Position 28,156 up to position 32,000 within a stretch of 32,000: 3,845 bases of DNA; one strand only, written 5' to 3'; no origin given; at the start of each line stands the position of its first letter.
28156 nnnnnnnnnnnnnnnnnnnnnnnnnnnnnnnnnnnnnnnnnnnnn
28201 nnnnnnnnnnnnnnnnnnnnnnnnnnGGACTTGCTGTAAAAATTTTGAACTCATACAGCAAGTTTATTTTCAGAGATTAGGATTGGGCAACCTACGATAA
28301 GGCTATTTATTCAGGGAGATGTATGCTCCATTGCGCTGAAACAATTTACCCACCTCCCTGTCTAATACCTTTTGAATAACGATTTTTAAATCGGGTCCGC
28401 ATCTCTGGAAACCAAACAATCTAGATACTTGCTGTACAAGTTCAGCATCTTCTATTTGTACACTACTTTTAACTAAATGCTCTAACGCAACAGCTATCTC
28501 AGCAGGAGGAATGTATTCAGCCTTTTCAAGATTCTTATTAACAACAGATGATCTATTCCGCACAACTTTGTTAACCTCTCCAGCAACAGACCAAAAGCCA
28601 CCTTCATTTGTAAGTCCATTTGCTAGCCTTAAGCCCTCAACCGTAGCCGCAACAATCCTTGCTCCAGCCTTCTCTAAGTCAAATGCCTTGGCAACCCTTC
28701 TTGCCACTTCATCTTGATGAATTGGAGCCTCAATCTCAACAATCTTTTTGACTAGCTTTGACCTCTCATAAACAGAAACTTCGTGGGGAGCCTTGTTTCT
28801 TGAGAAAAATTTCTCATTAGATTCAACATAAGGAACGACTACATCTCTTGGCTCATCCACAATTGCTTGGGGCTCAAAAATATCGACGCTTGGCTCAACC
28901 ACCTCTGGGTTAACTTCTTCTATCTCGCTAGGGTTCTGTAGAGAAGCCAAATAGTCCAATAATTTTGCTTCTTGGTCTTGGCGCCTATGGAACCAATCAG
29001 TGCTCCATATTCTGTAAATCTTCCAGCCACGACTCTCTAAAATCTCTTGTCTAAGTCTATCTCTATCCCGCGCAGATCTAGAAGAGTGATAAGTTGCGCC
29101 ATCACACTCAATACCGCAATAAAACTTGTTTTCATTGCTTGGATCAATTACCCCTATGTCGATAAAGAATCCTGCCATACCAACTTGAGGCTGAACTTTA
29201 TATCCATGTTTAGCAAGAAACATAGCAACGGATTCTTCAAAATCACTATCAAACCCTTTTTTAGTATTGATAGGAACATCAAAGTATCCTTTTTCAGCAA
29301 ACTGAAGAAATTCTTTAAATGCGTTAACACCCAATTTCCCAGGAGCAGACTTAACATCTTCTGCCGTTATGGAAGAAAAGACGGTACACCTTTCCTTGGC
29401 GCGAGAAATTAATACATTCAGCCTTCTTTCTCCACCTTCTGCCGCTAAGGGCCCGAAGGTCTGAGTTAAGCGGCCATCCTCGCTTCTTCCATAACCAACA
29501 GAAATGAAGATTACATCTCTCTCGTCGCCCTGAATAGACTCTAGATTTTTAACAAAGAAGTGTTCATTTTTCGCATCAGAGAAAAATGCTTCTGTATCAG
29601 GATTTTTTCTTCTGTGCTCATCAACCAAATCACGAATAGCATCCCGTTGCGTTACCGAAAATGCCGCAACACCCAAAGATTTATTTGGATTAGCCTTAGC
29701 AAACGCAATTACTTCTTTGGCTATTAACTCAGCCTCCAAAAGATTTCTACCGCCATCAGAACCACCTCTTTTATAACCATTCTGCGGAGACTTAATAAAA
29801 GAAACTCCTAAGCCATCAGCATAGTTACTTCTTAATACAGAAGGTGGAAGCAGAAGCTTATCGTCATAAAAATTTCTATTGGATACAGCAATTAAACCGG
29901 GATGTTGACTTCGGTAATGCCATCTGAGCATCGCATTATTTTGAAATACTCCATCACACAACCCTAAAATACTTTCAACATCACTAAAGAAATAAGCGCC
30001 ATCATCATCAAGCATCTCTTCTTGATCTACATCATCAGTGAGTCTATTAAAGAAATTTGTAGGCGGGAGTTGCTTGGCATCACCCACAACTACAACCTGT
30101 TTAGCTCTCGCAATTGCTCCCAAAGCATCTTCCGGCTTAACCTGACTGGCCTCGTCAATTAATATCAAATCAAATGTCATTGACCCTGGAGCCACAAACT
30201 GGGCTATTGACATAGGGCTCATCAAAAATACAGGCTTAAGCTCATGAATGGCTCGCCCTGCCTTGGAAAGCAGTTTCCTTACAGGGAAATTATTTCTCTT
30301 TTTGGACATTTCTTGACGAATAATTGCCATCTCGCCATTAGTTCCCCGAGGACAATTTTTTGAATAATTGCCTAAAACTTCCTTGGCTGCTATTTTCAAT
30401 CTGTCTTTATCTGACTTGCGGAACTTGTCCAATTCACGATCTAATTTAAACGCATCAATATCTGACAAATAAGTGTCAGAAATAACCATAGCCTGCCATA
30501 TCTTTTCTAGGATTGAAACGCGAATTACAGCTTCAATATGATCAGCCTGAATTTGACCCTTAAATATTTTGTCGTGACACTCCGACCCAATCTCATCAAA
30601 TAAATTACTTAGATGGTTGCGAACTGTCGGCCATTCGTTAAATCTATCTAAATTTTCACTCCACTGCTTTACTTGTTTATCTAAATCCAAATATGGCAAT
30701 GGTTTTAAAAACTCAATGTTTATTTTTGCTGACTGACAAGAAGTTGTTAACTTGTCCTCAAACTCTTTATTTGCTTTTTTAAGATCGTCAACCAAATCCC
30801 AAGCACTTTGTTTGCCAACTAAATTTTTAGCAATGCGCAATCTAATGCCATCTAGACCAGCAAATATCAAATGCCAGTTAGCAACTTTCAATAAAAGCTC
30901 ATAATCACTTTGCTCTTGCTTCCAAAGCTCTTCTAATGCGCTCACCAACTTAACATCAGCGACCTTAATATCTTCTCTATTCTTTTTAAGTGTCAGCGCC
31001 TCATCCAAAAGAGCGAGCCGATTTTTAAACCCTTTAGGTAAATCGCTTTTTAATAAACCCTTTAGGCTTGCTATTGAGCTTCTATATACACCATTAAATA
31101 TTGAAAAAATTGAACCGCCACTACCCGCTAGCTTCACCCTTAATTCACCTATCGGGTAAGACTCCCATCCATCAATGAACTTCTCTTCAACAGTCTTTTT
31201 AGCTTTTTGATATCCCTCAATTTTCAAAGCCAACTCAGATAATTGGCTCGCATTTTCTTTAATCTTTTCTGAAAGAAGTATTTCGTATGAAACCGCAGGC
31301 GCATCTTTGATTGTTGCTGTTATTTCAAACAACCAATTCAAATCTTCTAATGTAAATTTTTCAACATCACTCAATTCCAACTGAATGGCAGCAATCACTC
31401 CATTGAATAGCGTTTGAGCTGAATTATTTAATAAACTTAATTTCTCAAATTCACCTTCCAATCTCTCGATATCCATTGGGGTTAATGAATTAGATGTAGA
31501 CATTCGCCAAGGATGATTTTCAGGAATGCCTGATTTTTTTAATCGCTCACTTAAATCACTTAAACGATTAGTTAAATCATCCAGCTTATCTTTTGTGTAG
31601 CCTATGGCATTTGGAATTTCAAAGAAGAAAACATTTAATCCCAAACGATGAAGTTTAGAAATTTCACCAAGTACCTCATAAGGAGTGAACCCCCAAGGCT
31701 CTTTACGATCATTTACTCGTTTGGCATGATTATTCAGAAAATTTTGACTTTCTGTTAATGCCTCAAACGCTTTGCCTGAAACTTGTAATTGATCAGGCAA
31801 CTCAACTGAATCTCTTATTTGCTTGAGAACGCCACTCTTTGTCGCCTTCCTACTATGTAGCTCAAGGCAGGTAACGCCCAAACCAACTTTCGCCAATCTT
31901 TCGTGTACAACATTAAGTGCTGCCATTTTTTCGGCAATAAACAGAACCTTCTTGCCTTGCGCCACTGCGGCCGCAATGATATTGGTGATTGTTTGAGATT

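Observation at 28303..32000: Giant helicase-nuclease (SF1 Upf1-like + DUF559-like endonuclease + DUF3320 tail) as island cargo, co-transcribed with an integrase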

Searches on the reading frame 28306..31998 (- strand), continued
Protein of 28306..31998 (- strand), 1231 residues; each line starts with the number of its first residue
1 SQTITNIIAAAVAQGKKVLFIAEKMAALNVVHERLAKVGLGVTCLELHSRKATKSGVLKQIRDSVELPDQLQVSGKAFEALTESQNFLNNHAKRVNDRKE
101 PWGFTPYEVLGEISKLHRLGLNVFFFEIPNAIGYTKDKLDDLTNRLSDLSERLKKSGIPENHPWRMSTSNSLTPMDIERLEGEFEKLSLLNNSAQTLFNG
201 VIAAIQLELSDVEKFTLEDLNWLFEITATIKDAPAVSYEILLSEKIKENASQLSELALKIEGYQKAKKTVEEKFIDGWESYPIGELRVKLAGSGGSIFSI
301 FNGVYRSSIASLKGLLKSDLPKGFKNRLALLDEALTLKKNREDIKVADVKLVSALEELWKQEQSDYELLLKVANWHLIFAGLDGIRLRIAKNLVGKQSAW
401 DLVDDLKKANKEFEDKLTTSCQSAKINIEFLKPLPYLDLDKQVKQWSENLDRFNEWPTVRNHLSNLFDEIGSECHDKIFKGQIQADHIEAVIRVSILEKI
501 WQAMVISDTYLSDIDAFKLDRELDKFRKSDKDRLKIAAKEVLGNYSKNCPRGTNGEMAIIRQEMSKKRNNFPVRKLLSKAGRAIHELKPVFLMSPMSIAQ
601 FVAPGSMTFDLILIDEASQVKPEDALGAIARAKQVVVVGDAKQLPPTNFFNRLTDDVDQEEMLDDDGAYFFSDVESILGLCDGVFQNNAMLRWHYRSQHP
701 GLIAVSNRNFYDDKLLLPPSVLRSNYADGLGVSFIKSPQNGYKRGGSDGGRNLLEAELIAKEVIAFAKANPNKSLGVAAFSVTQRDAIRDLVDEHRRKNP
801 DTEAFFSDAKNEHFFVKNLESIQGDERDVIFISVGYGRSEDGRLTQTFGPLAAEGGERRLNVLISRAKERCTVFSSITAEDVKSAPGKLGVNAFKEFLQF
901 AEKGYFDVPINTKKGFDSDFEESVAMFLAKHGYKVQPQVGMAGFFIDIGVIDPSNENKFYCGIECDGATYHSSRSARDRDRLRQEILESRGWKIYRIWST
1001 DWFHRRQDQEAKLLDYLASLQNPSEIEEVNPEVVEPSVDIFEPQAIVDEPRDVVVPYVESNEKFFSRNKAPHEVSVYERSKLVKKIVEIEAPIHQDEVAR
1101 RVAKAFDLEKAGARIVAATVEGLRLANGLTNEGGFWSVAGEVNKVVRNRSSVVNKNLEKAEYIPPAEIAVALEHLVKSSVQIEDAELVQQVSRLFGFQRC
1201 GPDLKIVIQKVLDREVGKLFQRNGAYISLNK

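Call 82: find_encoding_contigs(protein=P0023, flank=10000, max_places=4)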
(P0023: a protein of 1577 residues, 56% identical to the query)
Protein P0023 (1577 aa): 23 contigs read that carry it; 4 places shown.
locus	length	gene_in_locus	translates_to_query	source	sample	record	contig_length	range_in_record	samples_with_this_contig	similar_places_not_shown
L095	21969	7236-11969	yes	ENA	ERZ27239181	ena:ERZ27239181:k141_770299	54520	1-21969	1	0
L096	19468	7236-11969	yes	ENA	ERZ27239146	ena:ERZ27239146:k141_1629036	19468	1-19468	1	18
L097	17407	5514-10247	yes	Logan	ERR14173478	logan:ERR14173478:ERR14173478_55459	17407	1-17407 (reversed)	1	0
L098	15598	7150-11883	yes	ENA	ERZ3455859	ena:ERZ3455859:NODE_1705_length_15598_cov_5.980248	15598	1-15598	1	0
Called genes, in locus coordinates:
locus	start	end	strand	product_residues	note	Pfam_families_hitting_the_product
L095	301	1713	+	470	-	PF13356:Arm-DNA-bind_3 (weak)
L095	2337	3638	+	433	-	-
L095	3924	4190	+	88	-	-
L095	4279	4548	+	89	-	-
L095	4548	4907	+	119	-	-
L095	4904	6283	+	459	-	-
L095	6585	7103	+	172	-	-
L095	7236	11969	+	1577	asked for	PF13195:DUF4011, PF13086:AAA_11, PF13245:AAA_19 (weak), PF13604:AAA_30 (weak), PF13086:AAA_11 (weak), PF13087:AAA_12, PF18741:MTES_1575, PF11784:DUF3320, +1 more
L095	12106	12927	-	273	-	PF10137:CAP12-PCTIR_TIR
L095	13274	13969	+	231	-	PF01694:Rhomboid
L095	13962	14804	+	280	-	-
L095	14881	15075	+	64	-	-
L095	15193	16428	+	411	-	-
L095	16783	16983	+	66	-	-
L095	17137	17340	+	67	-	PF10723:RepB-RCR_reg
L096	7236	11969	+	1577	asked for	PF13195:DUF4011, PF13086:AAA_11, PF13245:AAA_19 (weak), PF13604:AAA_30 (weak), PF13086:AAA_11 (weak), PF13087:AAA_12, PF18741:MTES_1575, PF11784:DUF3320, +1 more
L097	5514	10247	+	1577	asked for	PF13195:DUF4011, PF13086:AAA_11, PF13245:AAA_19 (weak), PF13604:AAA_30 (weak), PF13086:AAA_11 (weak), PF13087:AAA_12, PF18741:MTES_1575, PF11784:DUF3320, +1 more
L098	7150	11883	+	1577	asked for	PF13195:DUF4011, PF13086:AAA_11, PF13245:AAA_19 (weak), PF13604:AAA_30 (weak), PF13086:AAA_11 (weak), PF13087:AAA_12, PF18741:MTES_1575, PF11784:DUF3320, +1 more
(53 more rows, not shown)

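Call 95: get_annotated_region(hit=H7, flank=8000)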
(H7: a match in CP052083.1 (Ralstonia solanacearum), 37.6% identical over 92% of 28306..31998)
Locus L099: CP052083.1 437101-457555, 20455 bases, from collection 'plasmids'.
description: Ralstonia solanacearum strain FJAT442.F1 plasmid Plas1, complete sequence
organism: Ralstonia solanacearum (NCBI taxid 305)
taxonomy: Bacteria; Pseudomonadota; Betaproteobacteria; Burkholderiales; Burkholderiaceae; Ralstonia; Ralstonia solanacearum
host: -; source: tomato,cell culture; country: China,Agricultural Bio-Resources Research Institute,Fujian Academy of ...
typing (MOB-suite, as given by PLSDB): mobilizable; relaxase MOBP
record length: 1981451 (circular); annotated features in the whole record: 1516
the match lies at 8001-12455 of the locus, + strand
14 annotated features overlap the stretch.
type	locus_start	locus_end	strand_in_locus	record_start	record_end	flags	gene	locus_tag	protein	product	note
CDS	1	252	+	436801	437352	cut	-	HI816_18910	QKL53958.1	N-acetyltransferase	-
CDS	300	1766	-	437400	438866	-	-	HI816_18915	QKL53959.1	GGDEF domain-containing protein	-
CDS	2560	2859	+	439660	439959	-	-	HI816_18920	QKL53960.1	hypothetical protein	-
CDS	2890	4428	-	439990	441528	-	-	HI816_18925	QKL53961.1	diguanylate cyclase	-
CDS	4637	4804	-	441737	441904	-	-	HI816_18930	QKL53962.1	hypothetical protein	-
CDS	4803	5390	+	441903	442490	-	-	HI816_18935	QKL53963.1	BON domain-containing protein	-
CDS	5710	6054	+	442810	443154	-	-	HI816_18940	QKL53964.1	hypothetical protein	-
CDS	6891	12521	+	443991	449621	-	-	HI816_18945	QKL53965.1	DUF3320 domain-containing protein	-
CDS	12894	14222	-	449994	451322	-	-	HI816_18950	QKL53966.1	IS4 family transposase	-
CDS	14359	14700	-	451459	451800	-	-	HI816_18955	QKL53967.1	hypothetical protein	-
CDS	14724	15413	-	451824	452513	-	-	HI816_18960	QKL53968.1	hypothetical protein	-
CDS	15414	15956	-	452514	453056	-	-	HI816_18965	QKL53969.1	hypothetical protein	-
CDS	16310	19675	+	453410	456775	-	-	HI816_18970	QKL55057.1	thioester reductase domain-containing protein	-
CDS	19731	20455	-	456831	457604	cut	-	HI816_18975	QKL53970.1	hypothetical protein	-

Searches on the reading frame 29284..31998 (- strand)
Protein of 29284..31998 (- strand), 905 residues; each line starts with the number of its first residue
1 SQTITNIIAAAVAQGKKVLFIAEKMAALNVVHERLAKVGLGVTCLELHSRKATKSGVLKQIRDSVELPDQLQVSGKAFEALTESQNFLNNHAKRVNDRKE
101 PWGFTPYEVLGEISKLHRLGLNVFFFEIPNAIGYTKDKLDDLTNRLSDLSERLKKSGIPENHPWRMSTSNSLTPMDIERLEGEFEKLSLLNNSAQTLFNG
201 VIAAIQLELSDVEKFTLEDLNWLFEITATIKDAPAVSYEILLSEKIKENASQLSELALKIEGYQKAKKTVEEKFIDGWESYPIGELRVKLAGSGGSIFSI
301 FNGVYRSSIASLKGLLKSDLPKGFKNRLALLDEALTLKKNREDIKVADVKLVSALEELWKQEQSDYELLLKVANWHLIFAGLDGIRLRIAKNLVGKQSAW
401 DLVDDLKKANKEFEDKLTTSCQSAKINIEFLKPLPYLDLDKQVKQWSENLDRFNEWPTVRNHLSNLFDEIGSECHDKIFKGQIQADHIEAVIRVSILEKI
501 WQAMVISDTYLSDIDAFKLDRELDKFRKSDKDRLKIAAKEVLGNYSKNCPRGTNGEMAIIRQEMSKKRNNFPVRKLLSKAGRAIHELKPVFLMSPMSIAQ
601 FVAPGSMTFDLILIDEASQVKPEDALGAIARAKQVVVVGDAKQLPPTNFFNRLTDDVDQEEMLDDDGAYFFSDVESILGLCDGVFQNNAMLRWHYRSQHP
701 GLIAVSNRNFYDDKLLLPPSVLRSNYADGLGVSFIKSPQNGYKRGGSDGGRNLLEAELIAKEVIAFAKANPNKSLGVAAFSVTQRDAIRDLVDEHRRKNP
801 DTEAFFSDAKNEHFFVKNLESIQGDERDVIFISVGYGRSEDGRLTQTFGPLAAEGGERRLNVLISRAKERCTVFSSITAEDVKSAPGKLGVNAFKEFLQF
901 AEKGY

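Call 75: predict_structure(alignment_id=A4)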
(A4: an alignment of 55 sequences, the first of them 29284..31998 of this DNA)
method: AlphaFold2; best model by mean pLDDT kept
length: 905 residues; sequences in the alignment: 55
mean_pLDDT: 82.9   pTM: 0.50
mean pLDDT of the five models: 82.9, 82.5, 82.4, 81.4, 79.8
residues with pLDDT >= 90: 336; 70-90: 447; 50-70: 69; < 50: 53
segments of 3 or more residues with pLDDT < 50: 641-670, 689-695, 712-726
pLDDT, mean of each block of 10 residues (from residue 1): 76 90 79 86 81 81 85 76 89 91 92 84 79 92 94 94 94 92 94 94 91 90 93 89 90 92 90 87 88 79 85 88 86 88 86 89 92 91 90 91 95 95 92 90 93 94 93 94 91 92 91 85 88 82 85 85 84 86 89 85 83 78 75 74 40 38 38 59 61 48 57 42 48 82 77 92 93 90 91 93 86 86 78 88 75 73 74 87 75 81 69
secondary structure, 60 per line:
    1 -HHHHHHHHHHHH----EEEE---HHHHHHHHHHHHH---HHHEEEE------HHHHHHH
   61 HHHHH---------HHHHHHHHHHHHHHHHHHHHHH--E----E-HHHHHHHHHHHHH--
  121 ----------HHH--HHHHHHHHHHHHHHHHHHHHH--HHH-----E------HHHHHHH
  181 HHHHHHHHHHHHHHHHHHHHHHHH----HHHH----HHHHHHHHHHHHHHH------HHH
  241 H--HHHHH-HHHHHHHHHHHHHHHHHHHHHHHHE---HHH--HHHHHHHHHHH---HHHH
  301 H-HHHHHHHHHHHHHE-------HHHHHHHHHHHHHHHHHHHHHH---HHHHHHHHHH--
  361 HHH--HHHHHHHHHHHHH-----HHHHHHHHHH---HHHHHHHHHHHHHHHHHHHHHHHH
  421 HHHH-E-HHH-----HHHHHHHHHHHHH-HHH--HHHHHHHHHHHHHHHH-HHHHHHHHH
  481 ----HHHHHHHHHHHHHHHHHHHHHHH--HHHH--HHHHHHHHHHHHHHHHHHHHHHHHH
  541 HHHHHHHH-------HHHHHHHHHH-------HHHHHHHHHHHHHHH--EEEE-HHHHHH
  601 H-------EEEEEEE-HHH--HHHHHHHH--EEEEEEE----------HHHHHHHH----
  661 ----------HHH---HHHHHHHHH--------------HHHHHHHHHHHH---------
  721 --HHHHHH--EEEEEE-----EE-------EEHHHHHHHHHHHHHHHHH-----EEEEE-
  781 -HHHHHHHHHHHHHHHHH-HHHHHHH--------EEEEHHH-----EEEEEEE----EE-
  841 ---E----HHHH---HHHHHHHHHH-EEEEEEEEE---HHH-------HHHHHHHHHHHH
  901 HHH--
elements in order (helices of 4 or more, strands of 3 or more residues): H2-13 E18-21 H25-37 E44-47 H54-65 H75-96 H106-118 H136-156 H174-204 H209-212 H217-231 H238-241 H244-248 H250-273 H283-293 H297-301 H303-315 H324-345 H349-358 H366-378 H384-393 H397-424 H436-448 H455-470 H472-480 H485-507 H510-513 H516-548 H556-565 H573-587 E590-593 H595-601 E609-615 H622-629 E632-638 H649-656 H677-685 H700-711 H723-728 E731-736 H753-769 E775-779 H782-798 H800-806 E815-818 E827-833 H849-852 H856-865 E867-875 H889-903

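Call 77: fold_search(model_id=the predicted structure, library=pdb)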
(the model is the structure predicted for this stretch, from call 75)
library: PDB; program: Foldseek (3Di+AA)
matches with E <= 10: 789; with E <= 0.001: 40
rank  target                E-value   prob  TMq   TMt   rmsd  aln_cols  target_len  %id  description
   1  4b3g_B                5.3e-08  1.00  0.18  0.26  11.7       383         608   18  crystal structure of Ighmbp2 helicase in complex with RNA (released 2012-09-26)
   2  4b3g_A                2.2e-07  1.00  0.18  0.25  10.9       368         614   17  crystal structure of Ighmbp2 helicase in complex with RNA (released 2012-09-26)
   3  5eaw_A                2.2e-07  1.00  0.17  0.16  14.7       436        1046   19  Crystal structure of Dna2 nuclease-helicase (released 2015-11-18)
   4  5eax_A                2.3e-07  1.00  0.18  0.16  15.9       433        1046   18  Crystal structure of Dna2 in complex with an ssDNA (released 2015-11-18)
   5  8ftm_B                2.3e-07  1.00  0.18  0.22  25.0       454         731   19  Setx-ssRNA-ADP-SO4 complex (released 2023-10-25)
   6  5ean_A                3.3e-07  1.00  0.19  0.16  13.9       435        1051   20  Crystal structure of Dna2 in complex with a 5' overhang DNA (released 2015-11-18)
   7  4b3f                  3.6e-07  1.00  0.19  0.26  11.2       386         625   16  crystal structure of Ighmbp2 helicase (released 2012-09-26)
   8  5mqf_U                4.5e-07  1.00  0.19  0.14  18.3       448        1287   15  Cryo-EM structure of a human spliceosome activated for step 2 of splicing (C* complex) (released 2017-03-22)
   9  8ftm_A                5.8e-07  1.00  0.18  0.22  18.6       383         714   17  Setx-ssRNA-ADP-SO4 complex (released 2023-10-25)
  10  7a5p_U                7.6e-07  1.00  0.18  0.13  17.6       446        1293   15  Human C Complex Spliceosome - Medium-resolution PERIPHERY (released 2020-10-14)
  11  6ff7_U                1.6e-06  1.00  0.18  0.13  13.6       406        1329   15  human Bact spliceosome core structure (released 2019-03-13)
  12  4pj3                  2.1e-06  1.00  0.18  0.13  13.6       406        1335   15  Structural insight into the function and evolution of the spliceosomal helicase Aquarius, Structure of Aquarius in compl (released 2015-01-21)
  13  8xi2_Q                2.3e-06  1.00  0.19  0.14  26.5       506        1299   14  Cryo-EM structure of the Chlamydomonas C* complex (released 2024-10-09)
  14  5xjc_Q                3.3e-06  1.00  0.18  0.13  18.5       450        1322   14  Cryo-EM structure of the human spliceosome just prior to exon ligation at 3.6 angstrom (released 2017-07-05)
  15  5z56_Q                3.5e-06  1.00  0.18  0.13  18.6       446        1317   14  cryo-EM structure of a human activated spliceosome (mature Bact) at 5.1 angstrom. (released 2018-09-19)
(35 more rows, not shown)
